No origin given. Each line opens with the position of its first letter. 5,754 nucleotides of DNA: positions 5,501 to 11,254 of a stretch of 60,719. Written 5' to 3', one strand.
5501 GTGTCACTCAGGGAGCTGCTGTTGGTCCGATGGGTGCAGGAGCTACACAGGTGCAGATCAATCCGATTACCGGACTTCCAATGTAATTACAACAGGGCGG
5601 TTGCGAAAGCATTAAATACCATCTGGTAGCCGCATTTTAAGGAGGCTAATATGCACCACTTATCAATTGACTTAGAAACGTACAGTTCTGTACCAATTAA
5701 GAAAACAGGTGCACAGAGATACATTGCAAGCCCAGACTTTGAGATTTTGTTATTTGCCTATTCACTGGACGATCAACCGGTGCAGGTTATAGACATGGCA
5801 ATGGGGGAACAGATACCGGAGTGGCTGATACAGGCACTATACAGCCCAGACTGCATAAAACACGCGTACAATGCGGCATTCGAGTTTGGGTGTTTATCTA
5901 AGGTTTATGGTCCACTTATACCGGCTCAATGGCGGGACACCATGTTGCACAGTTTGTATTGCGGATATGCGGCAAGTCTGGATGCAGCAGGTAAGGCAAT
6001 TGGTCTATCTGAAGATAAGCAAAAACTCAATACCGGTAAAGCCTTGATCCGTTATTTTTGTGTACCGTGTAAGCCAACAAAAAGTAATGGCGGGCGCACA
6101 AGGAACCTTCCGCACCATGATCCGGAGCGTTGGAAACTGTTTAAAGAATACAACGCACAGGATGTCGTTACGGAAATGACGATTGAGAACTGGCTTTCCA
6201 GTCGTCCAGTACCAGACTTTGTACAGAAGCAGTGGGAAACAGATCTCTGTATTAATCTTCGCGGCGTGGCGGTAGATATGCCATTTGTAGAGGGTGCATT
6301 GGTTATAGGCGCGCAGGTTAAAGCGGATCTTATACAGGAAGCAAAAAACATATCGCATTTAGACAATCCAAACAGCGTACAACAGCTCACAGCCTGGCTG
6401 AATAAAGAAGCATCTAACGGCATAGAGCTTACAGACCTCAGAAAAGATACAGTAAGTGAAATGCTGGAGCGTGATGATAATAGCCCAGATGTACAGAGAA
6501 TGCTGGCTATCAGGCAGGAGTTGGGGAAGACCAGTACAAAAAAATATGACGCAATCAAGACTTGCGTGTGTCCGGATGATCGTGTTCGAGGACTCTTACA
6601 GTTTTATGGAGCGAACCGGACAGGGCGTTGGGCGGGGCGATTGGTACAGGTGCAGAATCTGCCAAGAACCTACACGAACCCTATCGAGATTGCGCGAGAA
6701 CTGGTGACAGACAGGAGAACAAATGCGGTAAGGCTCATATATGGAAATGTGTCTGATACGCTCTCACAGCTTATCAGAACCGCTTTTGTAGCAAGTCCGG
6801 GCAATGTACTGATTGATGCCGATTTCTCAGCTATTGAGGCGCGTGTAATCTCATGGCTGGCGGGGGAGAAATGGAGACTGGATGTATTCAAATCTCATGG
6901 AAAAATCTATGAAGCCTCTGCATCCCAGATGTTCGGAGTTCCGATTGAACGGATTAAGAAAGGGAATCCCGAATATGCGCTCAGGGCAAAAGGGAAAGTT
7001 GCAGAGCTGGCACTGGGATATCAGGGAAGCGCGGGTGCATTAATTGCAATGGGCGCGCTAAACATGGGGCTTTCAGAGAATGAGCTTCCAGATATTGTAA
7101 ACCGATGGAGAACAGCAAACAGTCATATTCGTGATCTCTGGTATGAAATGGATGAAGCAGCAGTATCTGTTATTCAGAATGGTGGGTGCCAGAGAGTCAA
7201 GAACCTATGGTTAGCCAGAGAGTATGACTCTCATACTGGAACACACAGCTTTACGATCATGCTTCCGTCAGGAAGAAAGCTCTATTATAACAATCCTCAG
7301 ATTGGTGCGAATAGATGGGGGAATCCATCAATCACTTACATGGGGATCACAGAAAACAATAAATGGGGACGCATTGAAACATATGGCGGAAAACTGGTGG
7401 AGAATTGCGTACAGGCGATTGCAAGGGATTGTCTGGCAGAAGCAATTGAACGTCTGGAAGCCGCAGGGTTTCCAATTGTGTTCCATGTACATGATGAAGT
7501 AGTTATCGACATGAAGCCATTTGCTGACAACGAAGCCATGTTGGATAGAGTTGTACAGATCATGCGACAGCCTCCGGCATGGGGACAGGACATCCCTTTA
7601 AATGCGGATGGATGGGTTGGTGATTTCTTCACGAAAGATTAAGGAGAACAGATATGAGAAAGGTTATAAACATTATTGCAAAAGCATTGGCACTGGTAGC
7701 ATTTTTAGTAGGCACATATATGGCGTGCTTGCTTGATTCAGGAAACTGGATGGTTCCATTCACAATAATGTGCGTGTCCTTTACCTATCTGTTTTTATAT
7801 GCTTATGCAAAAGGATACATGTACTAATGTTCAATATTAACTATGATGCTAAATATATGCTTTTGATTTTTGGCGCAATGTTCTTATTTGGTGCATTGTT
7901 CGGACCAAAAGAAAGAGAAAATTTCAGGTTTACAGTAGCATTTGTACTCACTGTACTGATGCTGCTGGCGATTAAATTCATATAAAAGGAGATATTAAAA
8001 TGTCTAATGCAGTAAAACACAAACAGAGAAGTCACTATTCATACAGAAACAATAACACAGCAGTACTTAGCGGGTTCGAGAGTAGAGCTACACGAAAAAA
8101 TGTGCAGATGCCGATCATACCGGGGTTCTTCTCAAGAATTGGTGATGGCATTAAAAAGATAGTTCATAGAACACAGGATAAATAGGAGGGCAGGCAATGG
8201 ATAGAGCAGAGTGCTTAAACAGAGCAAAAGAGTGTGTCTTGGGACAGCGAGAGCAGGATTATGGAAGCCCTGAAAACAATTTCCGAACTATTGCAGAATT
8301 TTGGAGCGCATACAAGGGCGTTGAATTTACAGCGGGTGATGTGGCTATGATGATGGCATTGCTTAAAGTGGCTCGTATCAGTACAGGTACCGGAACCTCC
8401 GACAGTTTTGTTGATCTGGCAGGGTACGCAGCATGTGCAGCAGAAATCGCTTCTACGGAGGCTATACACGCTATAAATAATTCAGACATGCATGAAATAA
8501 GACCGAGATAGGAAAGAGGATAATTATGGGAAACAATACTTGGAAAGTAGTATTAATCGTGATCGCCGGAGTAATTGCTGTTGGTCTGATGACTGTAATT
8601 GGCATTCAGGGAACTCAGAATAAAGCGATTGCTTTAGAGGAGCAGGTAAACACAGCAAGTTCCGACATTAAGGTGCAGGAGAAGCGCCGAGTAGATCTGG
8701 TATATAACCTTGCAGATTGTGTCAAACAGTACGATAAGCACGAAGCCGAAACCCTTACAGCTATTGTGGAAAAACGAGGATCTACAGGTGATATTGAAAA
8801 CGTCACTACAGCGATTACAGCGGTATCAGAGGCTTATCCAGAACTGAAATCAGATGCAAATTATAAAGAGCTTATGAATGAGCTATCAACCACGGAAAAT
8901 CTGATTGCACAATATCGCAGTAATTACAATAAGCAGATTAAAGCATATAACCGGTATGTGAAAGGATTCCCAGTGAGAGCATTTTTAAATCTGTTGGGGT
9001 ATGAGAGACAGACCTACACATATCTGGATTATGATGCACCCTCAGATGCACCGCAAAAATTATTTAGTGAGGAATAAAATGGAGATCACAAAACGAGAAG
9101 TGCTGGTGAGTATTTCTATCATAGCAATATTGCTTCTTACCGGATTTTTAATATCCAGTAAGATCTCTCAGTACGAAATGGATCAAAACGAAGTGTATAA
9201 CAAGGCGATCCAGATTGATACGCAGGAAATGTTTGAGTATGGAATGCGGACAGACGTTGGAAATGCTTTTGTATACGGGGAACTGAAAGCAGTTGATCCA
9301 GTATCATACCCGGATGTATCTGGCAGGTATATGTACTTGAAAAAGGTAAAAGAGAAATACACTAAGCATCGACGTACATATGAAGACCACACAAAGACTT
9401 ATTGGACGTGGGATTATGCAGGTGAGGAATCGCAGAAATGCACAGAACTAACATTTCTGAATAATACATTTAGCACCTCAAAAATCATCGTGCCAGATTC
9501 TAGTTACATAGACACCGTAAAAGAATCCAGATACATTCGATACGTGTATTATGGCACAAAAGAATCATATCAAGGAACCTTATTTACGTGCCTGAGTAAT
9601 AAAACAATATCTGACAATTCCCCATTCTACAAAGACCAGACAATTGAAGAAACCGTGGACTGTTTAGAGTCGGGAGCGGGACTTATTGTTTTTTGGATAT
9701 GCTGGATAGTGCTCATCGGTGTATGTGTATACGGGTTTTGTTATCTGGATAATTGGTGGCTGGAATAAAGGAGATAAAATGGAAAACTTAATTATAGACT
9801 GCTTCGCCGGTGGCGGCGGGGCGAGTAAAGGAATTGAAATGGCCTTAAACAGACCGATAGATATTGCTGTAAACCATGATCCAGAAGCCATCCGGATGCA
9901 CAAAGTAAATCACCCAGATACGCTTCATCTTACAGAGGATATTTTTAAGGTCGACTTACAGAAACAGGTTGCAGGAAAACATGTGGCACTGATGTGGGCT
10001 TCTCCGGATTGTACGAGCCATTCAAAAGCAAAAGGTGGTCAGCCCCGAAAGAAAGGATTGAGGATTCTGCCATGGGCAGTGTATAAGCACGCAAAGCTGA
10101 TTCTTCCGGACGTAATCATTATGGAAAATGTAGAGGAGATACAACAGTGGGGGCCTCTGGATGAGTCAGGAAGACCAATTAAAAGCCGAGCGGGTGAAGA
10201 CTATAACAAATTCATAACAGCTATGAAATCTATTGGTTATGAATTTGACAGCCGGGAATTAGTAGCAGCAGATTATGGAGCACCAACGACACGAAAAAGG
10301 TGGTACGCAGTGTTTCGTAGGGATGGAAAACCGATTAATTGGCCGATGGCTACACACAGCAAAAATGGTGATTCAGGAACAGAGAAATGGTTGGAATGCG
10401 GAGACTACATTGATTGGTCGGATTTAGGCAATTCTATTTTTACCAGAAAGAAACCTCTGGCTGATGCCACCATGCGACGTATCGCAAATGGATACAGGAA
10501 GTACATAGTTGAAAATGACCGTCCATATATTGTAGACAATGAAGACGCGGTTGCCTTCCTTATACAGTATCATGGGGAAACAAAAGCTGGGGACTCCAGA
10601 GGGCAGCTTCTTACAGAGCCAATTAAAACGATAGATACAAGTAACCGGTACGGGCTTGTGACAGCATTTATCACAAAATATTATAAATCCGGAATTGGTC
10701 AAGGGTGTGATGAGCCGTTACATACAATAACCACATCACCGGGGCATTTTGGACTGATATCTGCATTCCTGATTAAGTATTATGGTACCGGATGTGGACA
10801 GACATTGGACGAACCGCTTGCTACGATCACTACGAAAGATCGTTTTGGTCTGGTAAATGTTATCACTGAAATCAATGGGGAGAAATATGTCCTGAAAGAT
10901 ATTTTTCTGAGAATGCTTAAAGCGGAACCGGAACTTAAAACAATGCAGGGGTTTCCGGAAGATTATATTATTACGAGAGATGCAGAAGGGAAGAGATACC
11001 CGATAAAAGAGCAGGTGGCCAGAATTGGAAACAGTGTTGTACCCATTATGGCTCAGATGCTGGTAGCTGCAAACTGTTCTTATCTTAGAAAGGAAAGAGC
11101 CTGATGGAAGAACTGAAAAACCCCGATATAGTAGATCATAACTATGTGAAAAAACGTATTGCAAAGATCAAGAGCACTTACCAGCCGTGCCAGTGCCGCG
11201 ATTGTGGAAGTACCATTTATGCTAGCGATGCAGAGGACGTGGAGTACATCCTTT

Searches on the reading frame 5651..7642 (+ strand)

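Call 35: search_protein_families(library=pfam, proteins=[window:5651-7642:+], max_evalue=0.01)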
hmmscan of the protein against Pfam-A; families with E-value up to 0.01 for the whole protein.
window:5651-7642:+ (663 aa): 1 family
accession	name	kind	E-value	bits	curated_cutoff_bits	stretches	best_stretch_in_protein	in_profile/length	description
PF00476.26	DNA_pol_A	-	7.6e-21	74.9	34.3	1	228-495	19-253/381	DNA polymerase family A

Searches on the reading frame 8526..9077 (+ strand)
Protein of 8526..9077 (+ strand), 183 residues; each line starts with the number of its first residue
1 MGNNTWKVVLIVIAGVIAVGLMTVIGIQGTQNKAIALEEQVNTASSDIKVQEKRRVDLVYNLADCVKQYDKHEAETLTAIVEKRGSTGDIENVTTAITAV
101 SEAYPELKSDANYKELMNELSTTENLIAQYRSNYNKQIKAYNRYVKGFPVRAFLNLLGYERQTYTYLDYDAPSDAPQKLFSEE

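Call 35: search_protein_families(library=pfam, proteins=[window:8526-9077:+], max_evalue=0.01)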
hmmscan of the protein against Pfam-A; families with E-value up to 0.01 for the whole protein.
window:8526-9077:+ (183 aa): 1 family
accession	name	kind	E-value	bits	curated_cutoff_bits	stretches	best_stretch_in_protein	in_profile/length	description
PF04011.17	LemA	-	2.4e-30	105.8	26.2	1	45-170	2-140/149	LemA family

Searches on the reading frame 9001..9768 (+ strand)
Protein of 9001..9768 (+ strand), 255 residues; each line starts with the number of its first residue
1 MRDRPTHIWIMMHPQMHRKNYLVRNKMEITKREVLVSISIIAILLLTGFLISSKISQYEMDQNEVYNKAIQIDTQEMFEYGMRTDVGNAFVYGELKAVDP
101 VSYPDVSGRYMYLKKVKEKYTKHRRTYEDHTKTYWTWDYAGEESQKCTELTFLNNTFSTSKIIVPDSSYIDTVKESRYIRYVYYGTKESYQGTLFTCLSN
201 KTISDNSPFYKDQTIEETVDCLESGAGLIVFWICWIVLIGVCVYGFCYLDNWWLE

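Call 35: search_protein_families(library=pfam, proteins=[window:9001-9768:+], max_evalue=0.01)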
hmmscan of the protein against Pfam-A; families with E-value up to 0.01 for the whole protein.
window:9001-9768:+ (255 aa): 0 families

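Call 80: search_protein_families(library=phrogs, proteins=[window:9001-9768:+], max_evalue=0.001)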
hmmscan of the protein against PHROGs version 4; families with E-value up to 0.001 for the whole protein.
window:9001-9768:+ (255 aa): 1 family
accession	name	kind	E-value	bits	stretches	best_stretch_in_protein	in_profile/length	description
phrog_3886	-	unknown function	9.8e-73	245.6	1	26-255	5-263/263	-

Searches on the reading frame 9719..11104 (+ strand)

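Call 35: search_protein_families(library=pfam, proteins=[window:9719-11104:+], max_evalue=0.01)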
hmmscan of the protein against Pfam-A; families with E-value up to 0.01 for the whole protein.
window:9719-11104:+ (461 aa): 1 family
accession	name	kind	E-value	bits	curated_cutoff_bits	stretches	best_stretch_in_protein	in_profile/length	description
PF00145.23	DNA_methylase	-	1.1e-21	78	22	1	25-448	3-318/324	C-5 cytosine-specific DNA methylase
